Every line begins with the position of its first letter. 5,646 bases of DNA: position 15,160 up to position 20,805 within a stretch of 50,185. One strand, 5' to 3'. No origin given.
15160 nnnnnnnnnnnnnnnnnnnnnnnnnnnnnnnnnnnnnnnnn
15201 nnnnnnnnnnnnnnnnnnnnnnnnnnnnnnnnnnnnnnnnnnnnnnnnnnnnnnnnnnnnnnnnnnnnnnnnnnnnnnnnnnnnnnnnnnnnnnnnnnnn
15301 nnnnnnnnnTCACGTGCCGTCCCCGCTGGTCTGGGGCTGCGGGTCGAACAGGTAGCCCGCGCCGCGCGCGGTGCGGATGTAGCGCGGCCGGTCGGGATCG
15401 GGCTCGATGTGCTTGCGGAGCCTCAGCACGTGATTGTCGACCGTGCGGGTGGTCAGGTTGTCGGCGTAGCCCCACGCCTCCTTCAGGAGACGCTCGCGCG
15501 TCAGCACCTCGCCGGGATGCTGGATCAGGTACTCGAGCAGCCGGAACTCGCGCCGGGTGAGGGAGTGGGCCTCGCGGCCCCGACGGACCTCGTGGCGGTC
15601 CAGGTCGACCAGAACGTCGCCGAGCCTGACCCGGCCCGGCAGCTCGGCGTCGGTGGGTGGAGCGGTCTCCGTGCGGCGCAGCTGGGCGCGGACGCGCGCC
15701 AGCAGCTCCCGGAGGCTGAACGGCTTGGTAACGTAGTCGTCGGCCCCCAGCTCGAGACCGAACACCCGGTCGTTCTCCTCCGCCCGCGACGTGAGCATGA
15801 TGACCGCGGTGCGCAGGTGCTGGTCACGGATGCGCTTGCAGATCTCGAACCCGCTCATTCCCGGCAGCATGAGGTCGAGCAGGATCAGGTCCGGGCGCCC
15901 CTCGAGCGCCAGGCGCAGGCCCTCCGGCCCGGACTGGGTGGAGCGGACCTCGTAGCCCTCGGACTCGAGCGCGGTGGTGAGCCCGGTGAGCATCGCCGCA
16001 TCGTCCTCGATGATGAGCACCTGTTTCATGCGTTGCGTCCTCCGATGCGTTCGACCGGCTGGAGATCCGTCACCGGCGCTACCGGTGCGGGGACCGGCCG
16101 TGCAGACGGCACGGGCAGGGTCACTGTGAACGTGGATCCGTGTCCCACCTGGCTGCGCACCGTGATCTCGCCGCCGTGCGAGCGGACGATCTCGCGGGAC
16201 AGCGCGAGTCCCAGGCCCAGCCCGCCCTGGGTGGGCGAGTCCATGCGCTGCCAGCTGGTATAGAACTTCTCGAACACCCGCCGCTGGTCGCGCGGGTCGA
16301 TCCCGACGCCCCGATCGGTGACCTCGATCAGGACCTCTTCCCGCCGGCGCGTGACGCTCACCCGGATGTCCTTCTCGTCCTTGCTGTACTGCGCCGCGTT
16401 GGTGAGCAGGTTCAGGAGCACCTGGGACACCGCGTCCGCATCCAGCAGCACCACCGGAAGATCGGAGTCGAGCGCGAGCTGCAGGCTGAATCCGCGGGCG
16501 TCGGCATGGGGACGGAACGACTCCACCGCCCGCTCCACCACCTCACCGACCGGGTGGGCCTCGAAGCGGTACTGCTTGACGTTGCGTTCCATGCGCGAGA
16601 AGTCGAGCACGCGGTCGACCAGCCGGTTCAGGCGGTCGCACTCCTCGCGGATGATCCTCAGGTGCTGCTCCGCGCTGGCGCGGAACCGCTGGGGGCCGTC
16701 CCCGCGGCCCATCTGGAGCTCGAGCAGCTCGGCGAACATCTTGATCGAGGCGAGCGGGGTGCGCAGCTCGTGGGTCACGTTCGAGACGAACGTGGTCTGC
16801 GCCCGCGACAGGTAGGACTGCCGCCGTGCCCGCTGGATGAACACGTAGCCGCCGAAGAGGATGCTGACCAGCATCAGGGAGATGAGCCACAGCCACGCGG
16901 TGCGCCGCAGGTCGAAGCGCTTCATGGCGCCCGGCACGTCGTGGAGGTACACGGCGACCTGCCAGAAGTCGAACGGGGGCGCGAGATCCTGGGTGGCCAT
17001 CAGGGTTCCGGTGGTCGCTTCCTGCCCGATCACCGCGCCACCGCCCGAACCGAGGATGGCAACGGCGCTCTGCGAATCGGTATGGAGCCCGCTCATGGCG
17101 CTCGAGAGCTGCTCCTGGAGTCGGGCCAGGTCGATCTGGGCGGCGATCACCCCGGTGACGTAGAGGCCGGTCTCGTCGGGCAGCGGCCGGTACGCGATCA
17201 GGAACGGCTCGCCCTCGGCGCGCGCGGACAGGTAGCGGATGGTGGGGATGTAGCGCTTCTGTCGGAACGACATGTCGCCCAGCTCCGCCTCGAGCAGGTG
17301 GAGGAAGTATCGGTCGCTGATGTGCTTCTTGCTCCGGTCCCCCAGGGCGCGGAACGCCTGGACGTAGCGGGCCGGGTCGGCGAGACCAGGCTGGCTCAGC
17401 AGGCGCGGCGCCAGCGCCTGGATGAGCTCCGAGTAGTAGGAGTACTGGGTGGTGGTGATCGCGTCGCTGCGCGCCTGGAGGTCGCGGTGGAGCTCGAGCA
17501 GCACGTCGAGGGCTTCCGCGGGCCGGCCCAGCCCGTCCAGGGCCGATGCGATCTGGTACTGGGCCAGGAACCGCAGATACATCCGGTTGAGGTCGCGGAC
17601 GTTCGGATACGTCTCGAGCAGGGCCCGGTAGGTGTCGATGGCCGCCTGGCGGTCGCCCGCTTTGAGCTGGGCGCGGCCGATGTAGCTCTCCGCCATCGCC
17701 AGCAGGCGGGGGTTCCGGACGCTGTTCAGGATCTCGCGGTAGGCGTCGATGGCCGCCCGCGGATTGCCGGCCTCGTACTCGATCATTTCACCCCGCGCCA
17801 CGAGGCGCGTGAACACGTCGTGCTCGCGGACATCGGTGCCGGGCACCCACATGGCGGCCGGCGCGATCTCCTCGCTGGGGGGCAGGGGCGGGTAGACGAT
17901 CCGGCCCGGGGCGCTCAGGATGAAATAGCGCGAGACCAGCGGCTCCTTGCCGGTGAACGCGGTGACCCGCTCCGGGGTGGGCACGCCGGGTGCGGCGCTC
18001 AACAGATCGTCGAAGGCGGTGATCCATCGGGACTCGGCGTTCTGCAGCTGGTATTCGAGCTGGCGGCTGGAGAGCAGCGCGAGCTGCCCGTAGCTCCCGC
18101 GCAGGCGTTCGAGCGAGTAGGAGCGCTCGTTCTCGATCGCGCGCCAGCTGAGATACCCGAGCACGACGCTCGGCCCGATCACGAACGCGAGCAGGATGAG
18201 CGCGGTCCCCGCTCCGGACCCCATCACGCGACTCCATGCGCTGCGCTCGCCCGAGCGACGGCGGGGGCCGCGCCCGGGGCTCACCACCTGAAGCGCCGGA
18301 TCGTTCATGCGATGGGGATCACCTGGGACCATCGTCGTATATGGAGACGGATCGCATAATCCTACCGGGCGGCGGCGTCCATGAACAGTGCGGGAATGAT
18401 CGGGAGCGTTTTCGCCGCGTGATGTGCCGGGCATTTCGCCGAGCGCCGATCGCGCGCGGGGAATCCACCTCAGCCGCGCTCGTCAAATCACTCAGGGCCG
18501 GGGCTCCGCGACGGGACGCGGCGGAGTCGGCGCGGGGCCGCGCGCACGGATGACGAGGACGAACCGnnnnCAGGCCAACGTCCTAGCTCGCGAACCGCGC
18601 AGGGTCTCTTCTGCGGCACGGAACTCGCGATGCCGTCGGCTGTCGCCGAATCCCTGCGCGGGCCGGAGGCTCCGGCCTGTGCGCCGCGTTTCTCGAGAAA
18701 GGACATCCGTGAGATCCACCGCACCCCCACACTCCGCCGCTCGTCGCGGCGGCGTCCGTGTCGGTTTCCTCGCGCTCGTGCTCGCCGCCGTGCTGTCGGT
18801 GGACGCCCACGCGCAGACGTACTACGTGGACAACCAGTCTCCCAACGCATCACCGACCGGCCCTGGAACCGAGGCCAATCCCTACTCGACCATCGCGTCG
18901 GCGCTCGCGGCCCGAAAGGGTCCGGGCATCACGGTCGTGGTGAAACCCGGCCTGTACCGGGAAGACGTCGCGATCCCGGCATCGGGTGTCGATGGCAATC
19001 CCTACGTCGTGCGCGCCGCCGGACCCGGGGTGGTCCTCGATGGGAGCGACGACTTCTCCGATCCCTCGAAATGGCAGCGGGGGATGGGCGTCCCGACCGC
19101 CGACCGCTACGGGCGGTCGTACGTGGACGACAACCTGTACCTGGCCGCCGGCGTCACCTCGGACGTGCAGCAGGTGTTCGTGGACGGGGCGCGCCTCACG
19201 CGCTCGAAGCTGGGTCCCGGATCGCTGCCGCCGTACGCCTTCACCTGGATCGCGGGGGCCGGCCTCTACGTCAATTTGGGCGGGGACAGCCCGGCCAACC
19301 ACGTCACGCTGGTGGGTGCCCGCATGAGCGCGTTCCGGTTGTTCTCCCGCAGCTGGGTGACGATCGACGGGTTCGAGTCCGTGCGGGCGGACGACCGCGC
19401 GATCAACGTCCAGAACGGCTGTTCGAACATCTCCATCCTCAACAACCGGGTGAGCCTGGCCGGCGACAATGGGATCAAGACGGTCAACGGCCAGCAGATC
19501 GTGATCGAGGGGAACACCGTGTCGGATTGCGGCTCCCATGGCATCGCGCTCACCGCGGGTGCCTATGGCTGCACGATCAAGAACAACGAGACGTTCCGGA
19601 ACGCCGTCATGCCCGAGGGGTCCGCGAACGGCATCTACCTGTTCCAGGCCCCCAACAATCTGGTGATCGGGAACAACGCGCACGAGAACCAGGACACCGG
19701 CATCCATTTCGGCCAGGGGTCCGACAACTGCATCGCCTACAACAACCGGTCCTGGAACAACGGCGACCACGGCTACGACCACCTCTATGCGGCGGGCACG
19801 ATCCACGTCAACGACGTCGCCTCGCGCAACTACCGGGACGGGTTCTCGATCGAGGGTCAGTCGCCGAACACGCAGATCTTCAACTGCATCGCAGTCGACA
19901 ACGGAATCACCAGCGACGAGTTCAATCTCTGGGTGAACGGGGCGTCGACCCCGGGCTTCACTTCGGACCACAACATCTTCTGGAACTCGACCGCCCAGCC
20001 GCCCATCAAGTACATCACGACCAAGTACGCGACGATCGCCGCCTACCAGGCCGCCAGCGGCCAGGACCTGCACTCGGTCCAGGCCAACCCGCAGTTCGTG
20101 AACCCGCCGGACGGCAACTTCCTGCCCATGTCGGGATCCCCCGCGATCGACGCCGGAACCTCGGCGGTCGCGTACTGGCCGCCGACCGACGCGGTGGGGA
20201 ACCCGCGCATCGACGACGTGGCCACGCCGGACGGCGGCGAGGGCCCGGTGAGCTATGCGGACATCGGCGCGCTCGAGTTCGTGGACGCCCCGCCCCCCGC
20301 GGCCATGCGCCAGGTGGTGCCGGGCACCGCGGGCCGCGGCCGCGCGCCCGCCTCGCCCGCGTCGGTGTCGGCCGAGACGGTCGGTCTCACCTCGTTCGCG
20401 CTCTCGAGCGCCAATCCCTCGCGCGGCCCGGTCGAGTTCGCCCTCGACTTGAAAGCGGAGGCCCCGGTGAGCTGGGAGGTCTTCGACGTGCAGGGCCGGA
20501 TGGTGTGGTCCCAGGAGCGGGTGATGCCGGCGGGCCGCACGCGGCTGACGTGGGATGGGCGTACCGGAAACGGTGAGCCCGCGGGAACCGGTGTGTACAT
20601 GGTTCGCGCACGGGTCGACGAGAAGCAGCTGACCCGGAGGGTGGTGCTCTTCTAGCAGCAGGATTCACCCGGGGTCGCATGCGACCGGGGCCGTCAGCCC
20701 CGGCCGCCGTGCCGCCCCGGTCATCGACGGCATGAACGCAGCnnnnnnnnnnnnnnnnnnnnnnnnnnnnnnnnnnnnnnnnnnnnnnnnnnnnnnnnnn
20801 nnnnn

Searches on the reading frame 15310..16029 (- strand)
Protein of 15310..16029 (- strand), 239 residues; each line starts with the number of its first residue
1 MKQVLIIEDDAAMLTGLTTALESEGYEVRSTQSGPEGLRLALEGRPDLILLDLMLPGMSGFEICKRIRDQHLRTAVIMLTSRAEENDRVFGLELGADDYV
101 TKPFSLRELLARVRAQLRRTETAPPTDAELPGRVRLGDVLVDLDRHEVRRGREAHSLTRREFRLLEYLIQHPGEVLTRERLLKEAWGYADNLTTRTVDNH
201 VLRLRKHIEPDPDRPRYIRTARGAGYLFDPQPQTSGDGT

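Call 10: search_protein_families(library=ncbifam, proteins=[window:15310-16029:-], max_evalue=0.01)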
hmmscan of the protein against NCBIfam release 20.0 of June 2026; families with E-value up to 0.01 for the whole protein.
window:15310-16029:- (239 aa): 104 families (the best 25 are shown)
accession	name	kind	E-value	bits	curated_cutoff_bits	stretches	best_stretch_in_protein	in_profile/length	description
NF040689.1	MtrAB_MtrA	equivalog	1e-67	227.7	300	1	4-226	1-216/219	MtrAB system response regulator MtrA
TIGR02154.1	PhoB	equivalog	3.5e-66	222.7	296.2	1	2-229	3-226/226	phosphate regulon transcriptional regulator PhoB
NF040534.1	resp_reg_YycF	equivalog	5.3e-66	222.2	340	1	2-228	1-227/231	response regulator YycF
NF045944.1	ResRegRpaBCyano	equivalog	1.1e-61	208.2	330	1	5-228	1-227/229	response regulator transcription factor RpaB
NF007005.1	PRK09468.1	equivalog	9.9e-61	205.2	331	1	2-231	4-234/237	osmolarity response regulator transcription factor OmpR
NF008296.0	PRK11083.1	equivalog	7.4e-58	195.6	273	1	2-229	4-226/228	two-component system response regulator CreB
NF041733.1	resp_reg_CseB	equivalog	1e-57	195.2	350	1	3-227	2-225/228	two-component system response regulator CseB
NF053854.1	RespRegPhoBBctds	equivalog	3.9e-55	186.6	270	1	4-228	1-224/225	two-component system response regulator PhoB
TIGR01387.1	cztR_silR_copR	subfamily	3e-53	180.7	279.2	1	4-228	1-218/218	heavy metal response regulator transcription factor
NF033117.2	vanR_ACDEGLN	exception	8.1e-49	166.2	350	1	4-227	1-224/226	VanR-ABDEGLN family response regulator transcription factor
NF007982.1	PRK10710.1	equivalog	1.6e-48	165.3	380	1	2-229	8-228/235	envelope stress response regulator BaeR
NF008567.0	PRK11517.1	equivalog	3.6e-47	160.6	353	1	3-229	2-219/223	response regulator transcription factor HprR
NF008034.0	PRK10766.1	equivalog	4e-47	160.7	275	1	2-229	3-227/231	two-component system response regulator TorR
NF041734.1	resp_reg_RppA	equivalog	9.7e-47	159.2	250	1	3-229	2-228/229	two-component system response regulator RppA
NF045991.1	RespRegCtrARhodob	equivalog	3.3e-46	157.8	350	1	3-228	2-221/224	response regulator transcription factor CtrA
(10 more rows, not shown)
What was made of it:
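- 15310..16029 (-): OmpR/PhoB-type response regulator. Its start overlaps the kinase stop codon. NCBIfam hits in call 10.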

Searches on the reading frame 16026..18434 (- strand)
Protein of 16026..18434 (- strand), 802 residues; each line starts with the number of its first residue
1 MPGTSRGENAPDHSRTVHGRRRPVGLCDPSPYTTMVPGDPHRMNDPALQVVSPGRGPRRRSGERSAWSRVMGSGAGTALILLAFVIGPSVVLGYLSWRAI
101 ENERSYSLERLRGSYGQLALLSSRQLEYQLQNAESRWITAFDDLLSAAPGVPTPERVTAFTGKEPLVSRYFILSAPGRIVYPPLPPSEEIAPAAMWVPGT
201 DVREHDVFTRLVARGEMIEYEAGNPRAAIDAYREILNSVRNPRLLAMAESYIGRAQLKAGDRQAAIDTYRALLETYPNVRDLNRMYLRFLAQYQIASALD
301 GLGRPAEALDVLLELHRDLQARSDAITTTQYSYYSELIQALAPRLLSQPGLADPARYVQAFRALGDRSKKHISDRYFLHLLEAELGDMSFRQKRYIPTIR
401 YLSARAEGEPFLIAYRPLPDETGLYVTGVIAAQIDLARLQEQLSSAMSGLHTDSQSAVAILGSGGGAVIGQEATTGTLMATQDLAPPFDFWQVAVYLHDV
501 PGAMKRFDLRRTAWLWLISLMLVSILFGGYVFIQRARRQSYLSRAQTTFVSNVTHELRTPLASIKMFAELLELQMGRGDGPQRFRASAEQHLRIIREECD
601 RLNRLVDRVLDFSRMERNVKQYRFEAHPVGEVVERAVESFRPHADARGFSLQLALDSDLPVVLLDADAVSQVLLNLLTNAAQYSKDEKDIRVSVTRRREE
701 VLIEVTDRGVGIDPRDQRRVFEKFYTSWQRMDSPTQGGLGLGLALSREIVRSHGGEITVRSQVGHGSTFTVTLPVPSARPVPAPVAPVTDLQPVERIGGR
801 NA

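Call 3: search_protein_families(library=pfam, proteins=[window:16026-18434:-], max_evalue=0.01)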
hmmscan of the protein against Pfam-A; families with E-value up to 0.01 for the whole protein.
window:16026-18434:- (802 aa): 10 families
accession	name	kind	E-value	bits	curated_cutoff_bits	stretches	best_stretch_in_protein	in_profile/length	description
PF02518.31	HATPase_c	-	6.5e-30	104.3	26.4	1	665-776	2-110/111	Histidine kinase-, DNA gyrase B-, and HSP90-like ATPase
PF00512.31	HisKA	-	9.6e-19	67.6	26.9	1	546-617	2-65/66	His Kinase A (phospho-acceptor) domain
PF13174.12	TPR_6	-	8.2e-09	36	26.3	1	251-278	5-32/33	Tetratricopeptide repeat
PF13581.12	HATPase_c_2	-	1.7e-05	25.3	27.4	1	676-753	39-112/127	Histidine kinase-like ATPase domain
PF13428.12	TPR_14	-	2.6e-05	24.9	23.5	0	253-288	8-43/44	Tetratricopeptide repeat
PF07719.23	TPR_2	-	6.5e-05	23.2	27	0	250-278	5-33/34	Tetratricopeptide repeat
PF13432.12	TPR_16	-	0.00074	20.4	32.7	2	219-278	7-63/65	Tetratricopeptide repeat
PF02743.24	dCache_1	-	0.0011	19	45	0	147-221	57-114/240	Cache domain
PF00515.34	TPR_1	-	0.0045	17.2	27.8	0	248-278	3-33/34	Tetratricopeptide repeat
PF13176.12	TPR_7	-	0.0073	16.8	27.9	0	252-281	5-34/36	Tetratricopeptide repeat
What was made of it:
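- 16026..18434 (-): Sensor histidine kinase (TPR, HisKA, HATPase_c), first gene of the upstream two-component system. Pfam hits in call 3.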

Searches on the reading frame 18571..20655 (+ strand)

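Call 11: search_protein_families(library=pfam, proteins=[window:18571-20655:+], max_evalue=0.001)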
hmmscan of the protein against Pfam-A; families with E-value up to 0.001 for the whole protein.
window:18571-20655:+ (694 aa): 3 families
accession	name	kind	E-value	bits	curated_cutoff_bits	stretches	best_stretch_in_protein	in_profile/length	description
PF13229.12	Beta_helix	-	1.7e-17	63.9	25.9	2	225-344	19-137/158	Right handed beta helix region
PF05048.19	NosD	-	2.9e-09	37.1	23.6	2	350-444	58-149/212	Periplasmic copper-binding protein (NosD)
PF13860.13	FlgD_ig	-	1e-06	29.1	27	1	620-682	11-75/79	FlgD Ig-like domain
